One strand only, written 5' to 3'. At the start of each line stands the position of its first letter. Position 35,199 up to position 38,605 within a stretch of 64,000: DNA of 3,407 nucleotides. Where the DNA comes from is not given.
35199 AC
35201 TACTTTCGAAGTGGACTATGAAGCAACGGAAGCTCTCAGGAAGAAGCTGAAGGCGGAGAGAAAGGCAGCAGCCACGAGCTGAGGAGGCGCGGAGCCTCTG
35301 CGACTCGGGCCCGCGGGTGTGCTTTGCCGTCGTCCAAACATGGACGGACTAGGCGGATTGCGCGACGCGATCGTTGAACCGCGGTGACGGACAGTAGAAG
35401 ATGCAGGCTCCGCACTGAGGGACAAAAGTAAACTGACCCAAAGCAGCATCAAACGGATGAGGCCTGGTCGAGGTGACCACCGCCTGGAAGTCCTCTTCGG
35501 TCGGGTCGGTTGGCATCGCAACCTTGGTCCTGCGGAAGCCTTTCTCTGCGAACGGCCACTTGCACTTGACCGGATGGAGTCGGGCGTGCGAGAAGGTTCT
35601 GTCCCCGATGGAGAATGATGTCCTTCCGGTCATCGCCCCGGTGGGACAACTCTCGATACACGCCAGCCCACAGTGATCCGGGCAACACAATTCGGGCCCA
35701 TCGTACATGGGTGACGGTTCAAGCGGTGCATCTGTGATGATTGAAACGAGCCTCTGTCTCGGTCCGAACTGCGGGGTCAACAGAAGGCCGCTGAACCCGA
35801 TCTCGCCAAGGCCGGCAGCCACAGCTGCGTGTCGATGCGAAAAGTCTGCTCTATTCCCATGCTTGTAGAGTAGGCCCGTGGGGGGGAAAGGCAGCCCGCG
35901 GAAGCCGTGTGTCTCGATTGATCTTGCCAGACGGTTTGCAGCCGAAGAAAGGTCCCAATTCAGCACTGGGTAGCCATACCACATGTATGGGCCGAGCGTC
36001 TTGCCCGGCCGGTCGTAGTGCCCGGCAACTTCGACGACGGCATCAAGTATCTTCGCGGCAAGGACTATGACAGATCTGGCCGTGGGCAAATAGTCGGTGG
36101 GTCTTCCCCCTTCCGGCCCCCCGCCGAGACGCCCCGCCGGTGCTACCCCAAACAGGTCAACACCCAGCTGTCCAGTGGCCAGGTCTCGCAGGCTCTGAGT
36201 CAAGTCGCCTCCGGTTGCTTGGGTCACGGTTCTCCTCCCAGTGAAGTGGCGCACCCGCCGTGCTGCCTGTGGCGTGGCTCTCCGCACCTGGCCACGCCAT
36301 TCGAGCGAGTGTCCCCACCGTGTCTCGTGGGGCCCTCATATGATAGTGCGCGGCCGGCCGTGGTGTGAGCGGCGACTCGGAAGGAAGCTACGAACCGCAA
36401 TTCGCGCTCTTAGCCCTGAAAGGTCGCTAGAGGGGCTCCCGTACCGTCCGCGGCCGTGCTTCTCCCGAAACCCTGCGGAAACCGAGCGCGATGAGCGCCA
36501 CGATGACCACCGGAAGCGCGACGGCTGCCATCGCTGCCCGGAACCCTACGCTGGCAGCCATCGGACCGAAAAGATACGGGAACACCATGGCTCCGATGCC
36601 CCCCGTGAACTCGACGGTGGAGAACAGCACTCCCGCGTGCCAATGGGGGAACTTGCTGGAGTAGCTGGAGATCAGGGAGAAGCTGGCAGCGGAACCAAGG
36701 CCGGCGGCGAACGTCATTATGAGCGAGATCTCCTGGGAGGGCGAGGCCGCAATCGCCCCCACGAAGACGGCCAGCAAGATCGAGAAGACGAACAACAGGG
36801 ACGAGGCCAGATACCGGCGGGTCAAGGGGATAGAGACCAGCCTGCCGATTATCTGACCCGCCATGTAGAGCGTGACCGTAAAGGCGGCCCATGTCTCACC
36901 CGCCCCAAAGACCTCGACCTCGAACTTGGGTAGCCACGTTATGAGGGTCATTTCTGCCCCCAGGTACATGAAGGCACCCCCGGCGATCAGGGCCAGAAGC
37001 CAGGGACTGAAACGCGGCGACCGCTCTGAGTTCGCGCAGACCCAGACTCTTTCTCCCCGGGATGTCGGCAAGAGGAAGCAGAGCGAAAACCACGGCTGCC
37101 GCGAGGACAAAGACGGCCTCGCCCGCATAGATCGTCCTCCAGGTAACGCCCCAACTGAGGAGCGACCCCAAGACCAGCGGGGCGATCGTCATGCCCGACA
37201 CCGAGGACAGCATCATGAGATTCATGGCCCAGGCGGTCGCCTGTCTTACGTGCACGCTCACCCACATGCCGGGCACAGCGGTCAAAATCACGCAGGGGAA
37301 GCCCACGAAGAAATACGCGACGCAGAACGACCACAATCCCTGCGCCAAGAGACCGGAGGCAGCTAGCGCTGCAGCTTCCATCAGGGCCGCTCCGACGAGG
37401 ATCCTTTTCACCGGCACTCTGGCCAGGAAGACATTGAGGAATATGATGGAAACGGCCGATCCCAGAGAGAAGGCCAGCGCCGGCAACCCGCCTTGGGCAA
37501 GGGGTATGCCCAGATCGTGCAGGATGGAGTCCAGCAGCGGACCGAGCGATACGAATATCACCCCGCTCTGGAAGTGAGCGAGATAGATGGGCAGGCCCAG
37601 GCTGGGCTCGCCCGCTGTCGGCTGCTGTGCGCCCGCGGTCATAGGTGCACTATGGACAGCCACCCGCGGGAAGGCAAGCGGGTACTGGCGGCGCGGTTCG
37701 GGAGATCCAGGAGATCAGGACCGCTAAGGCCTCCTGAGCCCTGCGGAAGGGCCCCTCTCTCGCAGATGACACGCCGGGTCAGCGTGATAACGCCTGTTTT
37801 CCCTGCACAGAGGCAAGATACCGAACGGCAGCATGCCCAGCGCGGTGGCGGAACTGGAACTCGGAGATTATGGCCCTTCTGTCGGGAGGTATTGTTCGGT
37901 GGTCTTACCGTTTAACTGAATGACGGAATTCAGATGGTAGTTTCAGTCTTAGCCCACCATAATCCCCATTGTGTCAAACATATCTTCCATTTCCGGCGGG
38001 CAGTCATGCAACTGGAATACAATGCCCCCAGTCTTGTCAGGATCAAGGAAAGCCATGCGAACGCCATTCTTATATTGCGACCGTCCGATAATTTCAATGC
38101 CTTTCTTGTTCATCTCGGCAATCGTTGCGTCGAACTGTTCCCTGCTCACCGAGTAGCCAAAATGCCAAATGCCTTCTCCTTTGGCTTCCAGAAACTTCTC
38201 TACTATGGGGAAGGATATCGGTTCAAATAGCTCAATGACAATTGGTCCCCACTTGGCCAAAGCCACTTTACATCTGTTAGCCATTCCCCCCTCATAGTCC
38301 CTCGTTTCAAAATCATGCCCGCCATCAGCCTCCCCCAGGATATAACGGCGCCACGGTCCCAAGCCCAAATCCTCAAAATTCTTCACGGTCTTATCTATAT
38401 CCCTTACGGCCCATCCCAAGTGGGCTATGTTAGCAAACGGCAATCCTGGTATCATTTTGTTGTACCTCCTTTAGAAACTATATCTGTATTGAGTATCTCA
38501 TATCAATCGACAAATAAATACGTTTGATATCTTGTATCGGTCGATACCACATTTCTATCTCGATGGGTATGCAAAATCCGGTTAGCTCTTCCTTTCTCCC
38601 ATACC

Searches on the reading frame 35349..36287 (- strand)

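Call 69: search_protein_families(library=pfam, proteins=[window:35349-36287:-], max_evalue=0.01)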
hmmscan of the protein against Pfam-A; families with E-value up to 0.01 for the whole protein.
window:35349-36287:- (312 aa): 2 families
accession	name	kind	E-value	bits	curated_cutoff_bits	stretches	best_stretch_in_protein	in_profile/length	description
PF13484.11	Fer4_16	-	0.0034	18.6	30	0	206-227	5-24/66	4Fe-4S double cluster binding domain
PF00037.32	Fer4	-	0.0041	17.3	21.1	0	209-219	13-23/24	4Fe-4S binding domain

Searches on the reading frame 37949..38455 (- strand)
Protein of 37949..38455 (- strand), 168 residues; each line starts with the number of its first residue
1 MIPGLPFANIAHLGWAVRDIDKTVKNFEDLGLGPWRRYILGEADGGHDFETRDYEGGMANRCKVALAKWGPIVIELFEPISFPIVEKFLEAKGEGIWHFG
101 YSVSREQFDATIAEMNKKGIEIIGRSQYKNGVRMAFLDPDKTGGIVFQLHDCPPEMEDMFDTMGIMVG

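Call 69: search_protein_families(library=pfam, proteins=[window:37949-38455:-], max_evalue=0.01)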
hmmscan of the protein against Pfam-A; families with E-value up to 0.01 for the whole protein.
window:37949-38455:- (168 aa): 2 families
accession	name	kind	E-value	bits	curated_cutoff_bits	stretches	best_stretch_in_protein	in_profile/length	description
PF13669.12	Glyoxalase_4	-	2.9e-17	63.4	27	1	12-136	2-109/109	Glyoxalase/Bleomycin resistance protein/Dioxygenase superfamily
PF00903.31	Glyoxalase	-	0.002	18.9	20.6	0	10-140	2-115/121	Glyoxalase/Bleomycin resistance protein/Dioxygenase superfamily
